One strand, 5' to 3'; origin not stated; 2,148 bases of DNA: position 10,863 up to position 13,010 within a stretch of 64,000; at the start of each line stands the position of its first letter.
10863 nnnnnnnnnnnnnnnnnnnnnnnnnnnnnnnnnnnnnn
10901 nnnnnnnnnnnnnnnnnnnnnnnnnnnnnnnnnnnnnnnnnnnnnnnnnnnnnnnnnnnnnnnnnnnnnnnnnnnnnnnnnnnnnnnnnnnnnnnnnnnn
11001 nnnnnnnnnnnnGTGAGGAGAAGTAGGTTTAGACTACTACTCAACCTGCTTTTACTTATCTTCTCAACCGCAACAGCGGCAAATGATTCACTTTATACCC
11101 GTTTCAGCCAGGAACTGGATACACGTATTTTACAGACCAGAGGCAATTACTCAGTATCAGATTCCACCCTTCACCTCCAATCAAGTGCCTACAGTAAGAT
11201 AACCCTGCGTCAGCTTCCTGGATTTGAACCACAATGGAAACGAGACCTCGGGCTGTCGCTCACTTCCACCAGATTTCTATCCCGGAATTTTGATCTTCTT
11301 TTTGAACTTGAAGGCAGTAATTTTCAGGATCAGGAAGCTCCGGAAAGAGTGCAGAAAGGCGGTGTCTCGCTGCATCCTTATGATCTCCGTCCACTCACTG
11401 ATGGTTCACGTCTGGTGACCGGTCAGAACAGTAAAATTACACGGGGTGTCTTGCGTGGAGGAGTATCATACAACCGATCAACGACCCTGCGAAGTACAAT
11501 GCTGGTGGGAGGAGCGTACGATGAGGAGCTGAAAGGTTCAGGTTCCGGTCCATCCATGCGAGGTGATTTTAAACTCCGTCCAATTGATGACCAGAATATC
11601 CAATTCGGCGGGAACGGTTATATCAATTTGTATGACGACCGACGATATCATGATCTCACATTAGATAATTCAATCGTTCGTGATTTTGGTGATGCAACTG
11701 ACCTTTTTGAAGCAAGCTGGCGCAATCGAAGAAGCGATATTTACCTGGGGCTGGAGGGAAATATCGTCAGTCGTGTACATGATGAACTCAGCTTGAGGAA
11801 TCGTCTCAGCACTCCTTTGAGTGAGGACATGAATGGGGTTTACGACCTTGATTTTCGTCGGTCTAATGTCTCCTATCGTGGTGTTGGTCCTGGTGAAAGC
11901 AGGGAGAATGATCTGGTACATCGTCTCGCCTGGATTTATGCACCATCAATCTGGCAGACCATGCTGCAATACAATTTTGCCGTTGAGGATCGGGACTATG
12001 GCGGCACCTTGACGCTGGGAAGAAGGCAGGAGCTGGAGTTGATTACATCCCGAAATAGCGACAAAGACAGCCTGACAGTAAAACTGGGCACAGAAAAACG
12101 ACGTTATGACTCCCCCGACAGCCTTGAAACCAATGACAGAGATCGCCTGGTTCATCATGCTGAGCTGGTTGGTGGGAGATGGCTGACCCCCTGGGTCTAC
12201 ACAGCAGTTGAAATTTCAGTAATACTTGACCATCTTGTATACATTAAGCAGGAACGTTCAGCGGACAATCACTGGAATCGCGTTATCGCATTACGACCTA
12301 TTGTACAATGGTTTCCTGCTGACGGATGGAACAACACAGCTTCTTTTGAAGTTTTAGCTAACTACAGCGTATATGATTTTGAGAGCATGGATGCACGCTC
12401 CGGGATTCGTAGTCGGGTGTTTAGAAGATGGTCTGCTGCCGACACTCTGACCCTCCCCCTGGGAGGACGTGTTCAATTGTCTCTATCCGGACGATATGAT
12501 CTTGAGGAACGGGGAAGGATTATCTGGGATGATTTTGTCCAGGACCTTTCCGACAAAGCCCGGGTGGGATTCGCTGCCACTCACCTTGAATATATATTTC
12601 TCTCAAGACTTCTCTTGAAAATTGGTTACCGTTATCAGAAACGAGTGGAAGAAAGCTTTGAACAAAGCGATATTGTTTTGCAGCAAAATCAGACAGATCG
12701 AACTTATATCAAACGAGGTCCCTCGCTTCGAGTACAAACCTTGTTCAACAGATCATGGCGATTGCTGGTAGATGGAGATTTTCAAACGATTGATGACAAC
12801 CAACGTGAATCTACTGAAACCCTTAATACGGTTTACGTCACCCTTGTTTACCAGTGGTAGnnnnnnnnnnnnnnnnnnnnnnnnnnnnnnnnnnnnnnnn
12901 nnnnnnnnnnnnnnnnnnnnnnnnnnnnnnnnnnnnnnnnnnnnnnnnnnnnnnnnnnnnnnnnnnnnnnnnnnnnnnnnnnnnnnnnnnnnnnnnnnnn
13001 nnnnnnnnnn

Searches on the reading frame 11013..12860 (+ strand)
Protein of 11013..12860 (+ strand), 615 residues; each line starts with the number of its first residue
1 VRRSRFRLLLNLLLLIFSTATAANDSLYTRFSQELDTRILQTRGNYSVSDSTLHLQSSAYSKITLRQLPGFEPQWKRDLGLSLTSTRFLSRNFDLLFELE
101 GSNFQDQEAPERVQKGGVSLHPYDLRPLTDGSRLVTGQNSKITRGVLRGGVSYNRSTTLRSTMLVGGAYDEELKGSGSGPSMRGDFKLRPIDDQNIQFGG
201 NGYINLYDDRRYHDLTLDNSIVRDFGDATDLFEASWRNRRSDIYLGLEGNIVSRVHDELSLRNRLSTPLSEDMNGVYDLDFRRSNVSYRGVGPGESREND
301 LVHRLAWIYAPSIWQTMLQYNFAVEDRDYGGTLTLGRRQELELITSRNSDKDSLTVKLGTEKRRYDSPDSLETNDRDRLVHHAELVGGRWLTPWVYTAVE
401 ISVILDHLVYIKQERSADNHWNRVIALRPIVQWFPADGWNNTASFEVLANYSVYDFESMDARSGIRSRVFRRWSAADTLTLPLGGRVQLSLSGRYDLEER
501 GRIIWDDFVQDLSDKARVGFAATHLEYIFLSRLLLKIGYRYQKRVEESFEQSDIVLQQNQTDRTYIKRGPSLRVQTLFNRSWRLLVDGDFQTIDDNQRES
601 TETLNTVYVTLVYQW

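Call 3: search_protein_families(library=pfam, proteins=[window:11013-12860:+], max_evalue=0.01)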
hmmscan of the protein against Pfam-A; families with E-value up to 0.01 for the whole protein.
window:11013-12860:+ (615 aa): 0 families

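Call 4: search_protein_families(library=ncbifam, proteins=[window:11013-12860:+], max_evalue=0.01)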
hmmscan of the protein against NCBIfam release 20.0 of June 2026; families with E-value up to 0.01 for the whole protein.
window:11013-12860:+ (615 aa): 0 families

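Call 30: search_protein_families(library=padloc, proteins=[window:11013-12860:+], max_evalue=0.01)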
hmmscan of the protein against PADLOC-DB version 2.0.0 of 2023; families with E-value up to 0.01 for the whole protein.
window:11013-12860:+ (615 aa): 0 families
